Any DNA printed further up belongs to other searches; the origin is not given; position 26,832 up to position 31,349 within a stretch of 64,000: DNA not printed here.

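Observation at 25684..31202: Two-gene NTPase module: DUF4143-type AAA ATPase coupled to a giant NACHT/STAND NTPase, both ending in a matching PD-(D/E)xK-like motif, as a candidate undescribed defence or signalling system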

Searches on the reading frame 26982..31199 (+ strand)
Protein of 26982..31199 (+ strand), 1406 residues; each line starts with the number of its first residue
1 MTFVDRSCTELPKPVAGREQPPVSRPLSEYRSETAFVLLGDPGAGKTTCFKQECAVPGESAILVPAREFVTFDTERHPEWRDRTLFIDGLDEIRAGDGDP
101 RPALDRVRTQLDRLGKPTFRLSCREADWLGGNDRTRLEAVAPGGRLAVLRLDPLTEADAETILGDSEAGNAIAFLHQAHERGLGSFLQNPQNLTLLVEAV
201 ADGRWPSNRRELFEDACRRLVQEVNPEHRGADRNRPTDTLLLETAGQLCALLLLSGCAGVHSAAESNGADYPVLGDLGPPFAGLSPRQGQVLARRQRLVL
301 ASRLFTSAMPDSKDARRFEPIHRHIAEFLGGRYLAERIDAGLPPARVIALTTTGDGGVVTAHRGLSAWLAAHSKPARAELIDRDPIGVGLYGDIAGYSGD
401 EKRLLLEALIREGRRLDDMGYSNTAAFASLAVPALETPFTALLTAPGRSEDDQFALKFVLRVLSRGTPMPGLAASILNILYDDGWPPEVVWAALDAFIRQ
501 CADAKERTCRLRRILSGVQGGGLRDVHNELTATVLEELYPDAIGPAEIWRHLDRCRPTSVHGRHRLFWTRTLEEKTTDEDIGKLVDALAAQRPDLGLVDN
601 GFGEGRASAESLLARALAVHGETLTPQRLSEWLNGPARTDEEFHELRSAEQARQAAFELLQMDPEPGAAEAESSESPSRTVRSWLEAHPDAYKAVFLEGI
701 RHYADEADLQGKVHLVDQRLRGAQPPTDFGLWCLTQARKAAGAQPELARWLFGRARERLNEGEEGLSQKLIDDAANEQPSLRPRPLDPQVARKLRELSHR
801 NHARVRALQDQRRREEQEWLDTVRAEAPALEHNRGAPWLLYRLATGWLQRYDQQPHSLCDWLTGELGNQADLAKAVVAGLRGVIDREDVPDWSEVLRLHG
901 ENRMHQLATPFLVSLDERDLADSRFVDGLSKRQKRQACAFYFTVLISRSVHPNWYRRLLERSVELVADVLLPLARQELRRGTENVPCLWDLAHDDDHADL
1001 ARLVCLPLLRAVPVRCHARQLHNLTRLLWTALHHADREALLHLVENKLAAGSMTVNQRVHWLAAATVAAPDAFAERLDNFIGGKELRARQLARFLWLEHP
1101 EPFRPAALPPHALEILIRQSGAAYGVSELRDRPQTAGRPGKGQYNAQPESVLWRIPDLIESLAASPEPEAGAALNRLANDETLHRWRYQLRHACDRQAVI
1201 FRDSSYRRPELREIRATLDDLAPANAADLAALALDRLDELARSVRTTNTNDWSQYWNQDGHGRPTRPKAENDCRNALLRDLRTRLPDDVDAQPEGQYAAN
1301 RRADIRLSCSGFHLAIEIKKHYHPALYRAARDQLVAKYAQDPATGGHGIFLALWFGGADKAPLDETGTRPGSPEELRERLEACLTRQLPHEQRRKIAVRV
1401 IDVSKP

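Call 3: search_protein_families(library=pfam, proteins=[window:26982-31199:+], max_evalue=1)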
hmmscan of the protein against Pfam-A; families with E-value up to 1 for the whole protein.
window:26982-31199:+ (1406 aa): 1 family
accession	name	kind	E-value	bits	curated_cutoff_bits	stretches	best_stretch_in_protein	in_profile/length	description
PF13401.12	AAA_22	-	0.13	13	27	0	33-52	5-24/130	AAA domain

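Call 4: search_protein_families(library=padloc, proteins=[window:26982-31199:+], max_evalue=1)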
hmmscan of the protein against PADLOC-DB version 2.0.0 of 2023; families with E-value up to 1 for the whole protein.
window:26982-31199:+ (1406 aa): 0 families

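Call 5: search_protein_families(library=ncbifam, proteins=[window:26982-31199:+], max_evalue=1)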
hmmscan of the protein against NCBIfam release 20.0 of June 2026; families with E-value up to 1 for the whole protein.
window:26982-31199:+ (1406 aa): 2 families
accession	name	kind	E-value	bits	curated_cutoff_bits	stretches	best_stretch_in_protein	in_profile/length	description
NF058535.1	antiphage_EruA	equivalog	9.7e-243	809.2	1000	1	26-1404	17-1318/1318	NACHT domain-containing antiphage protein EruA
NF058534.1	antiphage_HyoA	equivalog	6.9e-43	146.5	1200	3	145-708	200-723/1430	NACHT domain-containing antiphage protein HyoA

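Call 10: find_homologous_proteins(query=window:26982-31199:+, max_evalue=0.00001)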
Query window:26982-31199:+ (1406 aa): 3141 proteins with E <= 0.00001 among 8000 candidates; the best 120 are listed.
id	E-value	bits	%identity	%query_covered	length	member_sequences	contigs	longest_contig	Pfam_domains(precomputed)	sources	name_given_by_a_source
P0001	0.0e+0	2888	91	100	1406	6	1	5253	-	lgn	-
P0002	0.0e+0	2026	67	100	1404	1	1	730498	-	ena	-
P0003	0.0e+0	1981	65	100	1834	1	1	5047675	PF13173.13,PF28130.1,PF13635.13,PF00004.36,PF13401.13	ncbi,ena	-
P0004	0.0e+0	1969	66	100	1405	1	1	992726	-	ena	-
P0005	0.0e+0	1958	66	100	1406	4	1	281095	PF28130.1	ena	-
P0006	0.0e+0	1953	64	100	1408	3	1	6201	PF28130.1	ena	-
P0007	0.0e+0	1952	66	100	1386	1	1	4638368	PF28130.1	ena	-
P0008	0.0e+0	1935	64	100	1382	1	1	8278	PF28130.1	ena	-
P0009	0.0e+0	1916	64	100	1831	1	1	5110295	PF13173.13,PF28130.1,PF13635.13,PF00004.36,PF13401.13,PF01637.25,PF13191.13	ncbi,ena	-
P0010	0.0e+0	1914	64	100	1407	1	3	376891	PF28130.1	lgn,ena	-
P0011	0.0e+0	1908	63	100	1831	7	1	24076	PF13173.13,PF28130.1,PF13635.13,PF13401.13,PF01637.25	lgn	-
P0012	0.0e+0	1893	64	100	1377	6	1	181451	-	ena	-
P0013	0.0e+0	1876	63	100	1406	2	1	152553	PF28130.1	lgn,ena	-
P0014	0.0e+0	1852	61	100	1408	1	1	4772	PF28130.1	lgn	-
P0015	0.0e+0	1849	62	100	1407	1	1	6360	PF28130.1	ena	-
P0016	0.0e+0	1797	60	100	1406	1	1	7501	PF28130.1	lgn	-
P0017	0.0e+0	1795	61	100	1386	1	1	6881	PF28130.1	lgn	-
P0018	0.0e+0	1788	61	100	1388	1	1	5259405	PF28130.1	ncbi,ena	-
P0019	0.0e+0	1788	61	100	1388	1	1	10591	PF28130.1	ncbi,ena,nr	ncbi:MAG: hypothetical protein OXU63_06600 [Acidobacteriota bacterium]|nr:hypothetical protein [Acid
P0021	0.0e+0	1767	59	100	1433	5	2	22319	PF28130.1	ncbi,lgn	-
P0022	0.0e+0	1752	60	100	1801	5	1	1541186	PF13173.13,PF28130.1,PF13635.13,PF00004.36,PF13401.13,PF01637.25,PF13191.13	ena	-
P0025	0.0e+0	1673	58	100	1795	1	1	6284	PF13173.13,PF28130.1,PF13635.13,PF13401.13,PF01637.25,PF13191.13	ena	-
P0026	0.0e+0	1662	59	100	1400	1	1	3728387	PF28130.1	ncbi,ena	-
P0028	0.0e+0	1631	56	100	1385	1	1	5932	PF28130.1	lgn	-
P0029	0.0e+0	1601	56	100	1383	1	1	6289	PF28130.1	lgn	-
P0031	0.0e+0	1534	54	100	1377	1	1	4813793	PF28130.1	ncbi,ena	-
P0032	0.0e+0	1527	55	100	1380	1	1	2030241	PF28130.1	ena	-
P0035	0.0e+0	1506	53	100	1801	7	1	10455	PF13173.13,PF28130.1,PF13635.13,PF00004.36,PF13401.13,PF01637.25,PF13191.13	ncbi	-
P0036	0.0e+0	1497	53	100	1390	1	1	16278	PF28130.1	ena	-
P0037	0.0e+0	1496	53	100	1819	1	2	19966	PF13173.13,PF28130.1,PF13635.13,PF13401.13,PF01637.25,PF13191.13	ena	-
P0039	0.0e+0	1467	53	100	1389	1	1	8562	PF28130.1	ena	-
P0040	0.0e+0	1466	53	100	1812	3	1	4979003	PF13173.13,PF28130.1,PF13635.13,PF00004.36,PF13401.13,PF13191.13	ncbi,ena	-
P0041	0.0e+0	1462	53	100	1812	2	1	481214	PF13173.13,PF28130.1,PF13635.13,PF00004.36,PF13401.13,PF01637.25,PF13191.13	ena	-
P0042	0.0e+0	1448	52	100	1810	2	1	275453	PF13173.13,PF28130.1,PF13635.13,PF13401.13,PF01637.25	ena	-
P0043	0.0e+0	1445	52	100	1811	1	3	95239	PF13173.13,PF28130.1,PF13635.13,PF13401.13,PF25199.2,PF13191.13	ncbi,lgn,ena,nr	ncbi:MAG: AAA family ATPase [Acidobacteria bacterium]|nr:AAA family ATPase [Acidobacteriota bacteriu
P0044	0.0e+0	1441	53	100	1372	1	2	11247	PF28130.1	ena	-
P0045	0.0e+0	1437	52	100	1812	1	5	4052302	PF13173.13,PF28130.1,PF13635.13,PF13401.13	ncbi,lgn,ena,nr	ncbi:MAG: ATP-binding protein [Acidobacteria bacterium]|nr:ATP-binding protein [Acidobacteriota bact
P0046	0.0e+0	1429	52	100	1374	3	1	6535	PF28130.1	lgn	-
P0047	0.0e+0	1427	52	100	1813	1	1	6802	PF13173.13,PF28130.1,PF13635.13,PF00004.36,PF13401.13,PF13191.13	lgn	-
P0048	0.0e+0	1427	52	100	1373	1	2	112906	PF28130.1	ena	-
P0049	0.0e+0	1427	52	100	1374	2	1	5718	PF28130.1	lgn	-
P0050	0.0e+0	1427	52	100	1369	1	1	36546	PF28130.1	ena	-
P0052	0.0e+0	1414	52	100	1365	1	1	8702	PF28130.1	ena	-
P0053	0.0e+0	1409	52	100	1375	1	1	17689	PF28130.1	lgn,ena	-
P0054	0.0e+0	1408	52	100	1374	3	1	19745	PF28130.1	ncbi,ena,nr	ncbi:MAG: hypothetical protein F4Z19_13860 [Holophagales bacterium]|nr:hypothetical protein [Holopha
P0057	0.0e+0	1381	52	100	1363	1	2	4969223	PF28130.1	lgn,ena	-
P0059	0.0e+0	1359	51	100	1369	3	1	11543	PF28130.1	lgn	-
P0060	0.0e+0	1355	50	100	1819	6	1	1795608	PF13173.13,PF28130.1,PF13635.13,PF13401.13,PF01637.25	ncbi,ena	-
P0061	0.0e+0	1353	52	96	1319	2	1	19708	PF28130.1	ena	-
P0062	0.0e+0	1348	51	100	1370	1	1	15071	PF28130.1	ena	-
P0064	0.0e+0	1327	50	100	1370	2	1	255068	PF28130.1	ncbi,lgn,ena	-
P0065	0.0e+0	1314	49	100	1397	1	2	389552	PF28130.1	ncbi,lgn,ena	-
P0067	0.0e+0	1307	50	100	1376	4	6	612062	PF28130.1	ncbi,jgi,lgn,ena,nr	ncbi:MAG: hypothetical protein F4Z28_10875 [Gammaproteobacteria bacterium]|nr:hypothetical protein [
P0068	0.0e+0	1291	50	100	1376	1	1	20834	PF28130.1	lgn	-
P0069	0.0e+0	1287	49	100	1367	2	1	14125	PF28130.1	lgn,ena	-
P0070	0.0e+0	1239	48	100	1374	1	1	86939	PF28130.1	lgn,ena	-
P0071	0.0e+0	1104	51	79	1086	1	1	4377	PF28130.1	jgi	jgi:hypothetical protein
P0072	0.0e+0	1099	43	100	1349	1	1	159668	PF28130.1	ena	-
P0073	0.0e+0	1063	42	100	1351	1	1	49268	PF28130.1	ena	-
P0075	0.0e+0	1054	43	100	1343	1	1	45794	PF28130.1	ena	-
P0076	0.0e+0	1052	42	100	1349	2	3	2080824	PF28130.1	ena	-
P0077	0.0e+0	1050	42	100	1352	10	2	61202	PF28130.1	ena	-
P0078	0.0e+0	1049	42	100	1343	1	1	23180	PF28130.1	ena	-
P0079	0.0e+0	1049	43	100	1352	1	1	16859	PF28130.1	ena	-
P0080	0.0e+0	1048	42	100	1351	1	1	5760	PF28130.1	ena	-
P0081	0.0e+0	1048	42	100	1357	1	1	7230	PF28130.1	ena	-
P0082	0.0e+0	1045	43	100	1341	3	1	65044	PF28130.1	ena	-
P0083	0.0e+0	1045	41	100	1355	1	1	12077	PF28130.1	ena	-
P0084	0.0e+0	1045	42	100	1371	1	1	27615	PF28130.1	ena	-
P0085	0.0e+0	1044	42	100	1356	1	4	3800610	PF28130.1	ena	-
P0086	0.0e+0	1044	42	100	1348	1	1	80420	PF28130.1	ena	-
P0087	0.0e+0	1043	42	100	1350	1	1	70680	PF28130.1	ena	-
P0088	0.0e+0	1042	42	100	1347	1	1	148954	PF28130.1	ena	-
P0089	0.0e+0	1042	41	100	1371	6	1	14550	PF28130.1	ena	-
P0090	0.0e+0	1041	42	100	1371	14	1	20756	PF28130.1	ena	-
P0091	0.0e+0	1041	42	100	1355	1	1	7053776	PF28130.1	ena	-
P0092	0.0e+0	1040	42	100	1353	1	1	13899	PF28130.1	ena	-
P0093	0.0e+0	1039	43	100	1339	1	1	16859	PF28130.1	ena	-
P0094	0.0e+0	1038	43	100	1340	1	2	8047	PF28130.1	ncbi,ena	-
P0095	0.0e+0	1038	42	100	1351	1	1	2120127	PF28130.1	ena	-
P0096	0.0e+0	1037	42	100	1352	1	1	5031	PF28130.1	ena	-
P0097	0.0e+0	1037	42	100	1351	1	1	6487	PF28130.1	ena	-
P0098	0.0e+0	1036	41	100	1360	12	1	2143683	PF28130.1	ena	-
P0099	0.0e+0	1035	42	100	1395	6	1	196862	PF28130.1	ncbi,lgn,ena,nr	ncbi:MAG: hypothetical protein F4Z04_17660 [Acidobacteria bacterium]|nr:hypothetical protein [Acidob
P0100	0.0e+0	1035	42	100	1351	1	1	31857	PF28130.1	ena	-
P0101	0.0e+0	1034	42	100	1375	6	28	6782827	PF28130.1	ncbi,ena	-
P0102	0.0e+0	1034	43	100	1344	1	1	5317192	PF28130.1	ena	-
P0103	0.0e+0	1034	42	100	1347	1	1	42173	PF28130.1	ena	-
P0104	0.0e+0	1034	42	100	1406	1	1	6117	PF28130.1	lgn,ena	-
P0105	0.0e+0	1034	42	100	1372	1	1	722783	PF28130.1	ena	-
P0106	0.0e+0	1034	40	100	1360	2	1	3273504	PF28130.1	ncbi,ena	-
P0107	0.0e+0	1034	42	100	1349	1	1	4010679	PF28130.1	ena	-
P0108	0.0e+0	1033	42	100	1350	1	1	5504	PF28130.1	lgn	-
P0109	0.0e+0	1032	41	100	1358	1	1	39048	PF28130.1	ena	-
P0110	0.0e+0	1032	42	100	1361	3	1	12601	PF28130.1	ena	-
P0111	0.0e+0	1030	42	100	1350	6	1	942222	PF28130.1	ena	-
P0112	0.0e+0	1030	42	100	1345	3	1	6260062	PF28130.1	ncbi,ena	-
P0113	0.0e+0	1030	42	100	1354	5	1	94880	PF28130.1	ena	-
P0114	0.0e+0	1030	42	100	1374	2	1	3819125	PF28130.1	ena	-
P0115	0.0e+0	1030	41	100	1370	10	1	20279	PF28130.1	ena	-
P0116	0.0e+0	1030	42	100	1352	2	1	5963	PF28130.1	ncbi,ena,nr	ncbi:MAG: hypothetical protein OXH63_02325 [Gemmatimonadetes bacterium]|nr:hypothetical protein [Gem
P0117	0.0e+0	1030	42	100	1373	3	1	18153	PF28130.1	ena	-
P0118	0.0e+0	1029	42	100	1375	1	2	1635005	PF28130.1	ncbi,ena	-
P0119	0.0e+0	1029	42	100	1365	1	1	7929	PF28130.1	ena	-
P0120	0.0e+0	1029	42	100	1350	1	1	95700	PF28130.1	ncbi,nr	ncbi:MAG: hypothetical protein OXB98_09575 [Bryobacterales bacterium]|nr:hypothetical protein [Bryob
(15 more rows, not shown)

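Call 13: find_encoding_contigs(protein=P0002, flank=10000, max_places=3)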
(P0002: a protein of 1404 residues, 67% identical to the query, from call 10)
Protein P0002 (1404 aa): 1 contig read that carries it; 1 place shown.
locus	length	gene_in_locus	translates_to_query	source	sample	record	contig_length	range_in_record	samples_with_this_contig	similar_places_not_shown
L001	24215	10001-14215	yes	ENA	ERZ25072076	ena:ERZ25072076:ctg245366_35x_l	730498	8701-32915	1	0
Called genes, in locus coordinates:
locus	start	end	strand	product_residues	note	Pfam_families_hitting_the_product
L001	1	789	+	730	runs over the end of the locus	PF07992:Pyr_redox_2, PF00070:Pyr_redox, PF00586:AIRS, PF02769:AIRS_C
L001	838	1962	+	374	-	PF04055:Radical_SAM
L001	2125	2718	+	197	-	PF00163:Ribosomal_S4, PF01479:S4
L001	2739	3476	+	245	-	PF13715:CarbopepD_reg_2 (weak), PF13620:CarboxypepD_reg (weak)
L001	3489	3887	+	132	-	PF14520:HHH_5 (weak), PF10391:DNA_pol_lambd_f (faint), PF14229:DUF4332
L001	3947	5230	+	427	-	PF01408:GFO_IDH_MocA, PF22725:GFO_IDH_MocA_C3, PF02894:GFO_IDH_MocA_C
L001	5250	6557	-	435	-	PF03712:Cu2_monoox_C (faint)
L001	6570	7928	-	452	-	PF13360:PQQ_2, PF13570:Beta-prop_ACSF4 (faint), PF01011:PQQ (faint), PF13360:PQQ_2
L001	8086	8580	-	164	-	PF02870:Methyltransf_1N, PF01035:DNA_binding_1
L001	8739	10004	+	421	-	PF13173:AAA_14, PF13635:DUF4143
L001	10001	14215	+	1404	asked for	-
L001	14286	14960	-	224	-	-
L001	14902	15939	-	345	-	PF06029:AlkA_N, PF00730:HhH-GPD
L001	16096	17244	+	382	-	PF08240:ADH_N (faint)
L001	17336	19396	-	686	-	-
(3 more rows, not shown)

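Call 14: find_encoding_contigs(protein=P0091, flank=10000, max_places=3)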
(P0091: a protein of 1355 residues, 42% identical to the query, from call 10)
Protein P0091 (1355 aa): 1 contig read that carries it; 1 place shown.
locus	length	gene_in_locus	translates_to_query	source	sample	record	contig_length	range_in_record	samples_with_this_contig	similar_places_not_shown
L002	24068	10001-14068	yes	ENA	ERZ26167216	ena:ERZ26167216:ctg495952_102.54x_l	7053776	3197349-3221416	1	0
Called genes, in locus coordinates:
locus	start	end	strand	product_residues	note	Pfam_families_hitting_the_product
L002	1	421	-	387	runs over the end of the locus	PF25919:BSH_CusB (faint), PF25917:BSH_RND, PF25973:BSH_CzcB, PF25954:Beta-barrel_RND_2, PF25989:YknX_C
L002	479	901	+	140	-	PF00581:Rhodanese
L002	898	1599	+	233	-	PF13241:NAD_binding_7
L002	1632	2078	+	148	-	-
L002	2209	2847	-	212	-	PF00702:Hydrolase, PF13419:HAD_2, PF13242:Hydrolase_like (weak)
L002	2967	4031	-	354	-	PF01609:DDE_Tnp_1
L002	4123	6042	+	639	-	PF01839:FG-GAP (faint), PF13517:FG-GAP_3, PF07593:UnbV_ASPIC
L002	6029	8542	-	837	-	PF07690:MFS_1 (weak), PF01564:Spermine_synth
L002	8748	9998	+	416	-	PF13191:AAA_16 (faint), PF13173:AAA_14, PF13401:AAA_22 (weak), PF13635:DUF4143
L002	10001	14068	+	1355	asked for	PF28130:DUF8371 (weak)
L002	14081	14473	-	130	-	PF00903:Glyoxalase (weak)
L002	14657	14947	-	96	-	-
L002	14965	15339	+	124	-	PF01381:HTH_3 (weak)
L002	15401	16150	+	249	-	PF05721:PhyH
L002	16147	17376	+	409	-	PF01244:Peptidase_M19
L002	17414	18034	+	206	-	PF00583:Acetyltransf_1, PF13508:Acetyltransf_7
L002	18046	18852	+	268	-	PF00857:Isochorismatase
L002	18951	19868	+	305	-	PF01063:Aminotran_4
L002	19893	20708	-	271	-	PF05721:PhyH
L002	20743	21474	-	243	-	PF03328:HpcH_HpaI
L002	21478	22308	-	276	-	PF00106:adh_short, PF08659:KR, PF13561:adh_short_C2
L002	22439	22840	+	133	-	-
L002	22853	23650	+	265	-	PF05721:PhyH (weak)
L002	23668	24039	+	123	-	PF00903:Glyoxalase, PF13669:Glyoxalase_4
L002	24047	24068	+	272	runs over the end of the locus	PF01050:MannoseP_isomer (faint), PF02311:AraC_binding (faint), PF07883:Cupin_2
